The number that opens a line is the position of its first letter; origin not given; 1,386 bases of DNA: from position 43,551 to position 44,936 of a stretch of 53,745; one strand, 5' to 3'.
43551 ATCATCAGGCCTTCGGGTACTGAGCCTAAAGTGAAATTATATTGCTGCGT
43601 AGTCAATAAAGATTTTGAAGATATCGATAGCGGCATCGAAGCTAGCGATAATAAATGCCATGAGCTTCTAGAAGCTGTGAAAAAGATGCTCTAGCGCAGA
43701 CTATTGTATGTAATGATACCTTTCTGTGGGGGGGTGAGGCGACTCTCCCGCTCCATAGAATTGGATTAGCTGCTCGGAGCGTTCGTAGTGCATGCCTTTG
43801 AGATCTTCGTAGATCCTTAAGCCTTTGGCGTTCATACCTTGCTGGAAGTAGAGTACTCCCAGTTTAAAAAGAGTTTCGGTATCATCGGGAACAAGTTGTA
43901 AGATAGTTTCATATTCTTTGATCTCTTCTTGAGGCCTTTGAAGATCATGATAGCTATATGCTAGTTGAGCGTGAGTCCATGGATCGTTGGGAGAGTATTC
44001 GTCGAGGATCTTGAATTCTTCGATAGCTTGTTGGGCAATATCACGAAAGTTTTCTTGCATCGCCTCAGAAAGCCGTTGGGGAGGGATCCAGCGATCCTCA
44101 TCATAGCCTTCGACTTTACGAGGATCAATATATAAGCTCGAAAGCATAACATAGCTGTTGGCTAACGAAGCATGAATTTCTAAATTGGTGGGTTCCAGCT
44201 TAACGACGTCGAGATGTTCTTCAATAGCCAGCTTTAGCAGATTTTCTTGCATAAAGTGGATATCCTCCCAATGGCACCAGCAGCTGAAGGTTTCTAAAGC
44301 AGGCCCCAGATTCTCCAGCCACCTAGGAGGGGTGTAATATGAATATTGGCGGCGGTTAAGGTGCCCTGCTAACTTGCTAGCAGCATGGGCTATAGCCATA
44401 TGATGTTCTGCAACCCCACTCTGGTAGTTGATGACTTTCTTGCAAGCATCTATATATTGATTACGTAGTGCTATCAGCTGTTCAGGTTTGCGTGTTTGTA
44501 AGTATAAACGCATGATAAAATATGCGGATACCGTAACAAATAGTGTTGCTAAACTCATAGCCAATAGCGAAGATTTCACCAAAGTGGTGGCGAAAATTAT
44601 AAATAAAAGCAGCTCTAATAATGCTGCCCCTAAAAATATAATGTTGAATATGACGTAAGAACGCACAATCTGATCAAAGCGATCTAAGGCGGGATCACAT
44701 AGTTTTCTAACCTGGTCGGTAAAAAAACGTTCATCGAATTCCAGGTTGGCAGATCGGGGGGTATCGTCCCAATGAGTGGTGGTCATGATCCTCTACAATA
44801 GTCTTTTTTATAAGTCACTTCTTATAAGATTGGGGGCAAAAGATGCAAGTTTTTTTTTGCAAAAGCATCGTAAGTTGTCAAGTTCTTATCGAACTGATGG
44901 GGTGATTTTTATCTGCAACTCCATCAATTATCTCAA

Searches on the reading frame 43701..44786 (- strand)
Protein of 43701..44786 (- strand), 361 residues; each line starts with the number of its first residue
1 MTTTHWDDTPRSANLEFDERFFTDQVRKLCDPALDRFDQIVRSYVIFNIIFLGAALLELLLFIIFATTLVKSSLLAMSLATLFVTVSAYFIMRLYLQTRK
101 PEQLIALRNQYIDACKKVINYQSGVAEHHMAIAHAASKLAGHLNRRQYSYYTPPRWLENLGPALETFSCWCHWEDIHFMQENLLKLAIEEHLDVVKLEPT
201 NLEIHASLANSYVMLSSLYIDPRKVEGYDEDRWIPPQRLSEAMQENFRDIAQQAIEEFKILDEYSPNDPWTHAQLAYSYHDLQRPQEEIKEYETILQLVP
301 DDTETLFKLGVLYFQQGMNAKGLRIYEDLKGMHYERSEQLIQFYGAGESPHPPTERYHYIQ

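Call 37: search_protein_families(library=pfam, proteins=[window:43701-44786:-], max_evalue=0.00001)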
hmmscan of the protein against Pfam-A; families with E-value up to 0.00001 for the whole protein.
window:43701-44786:- (361 aa): 2 families
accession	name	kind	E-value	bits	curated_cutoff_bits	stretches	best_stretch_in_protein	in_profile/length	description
PF13414.12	TPR_11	-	3e-11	43.3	26.8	0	289-317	14-42/42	TPR repeat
PF13431.12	TPR_17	-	1.8e-08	34.4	24.4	0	292-321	2-31/34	Tetratricopeptide repeat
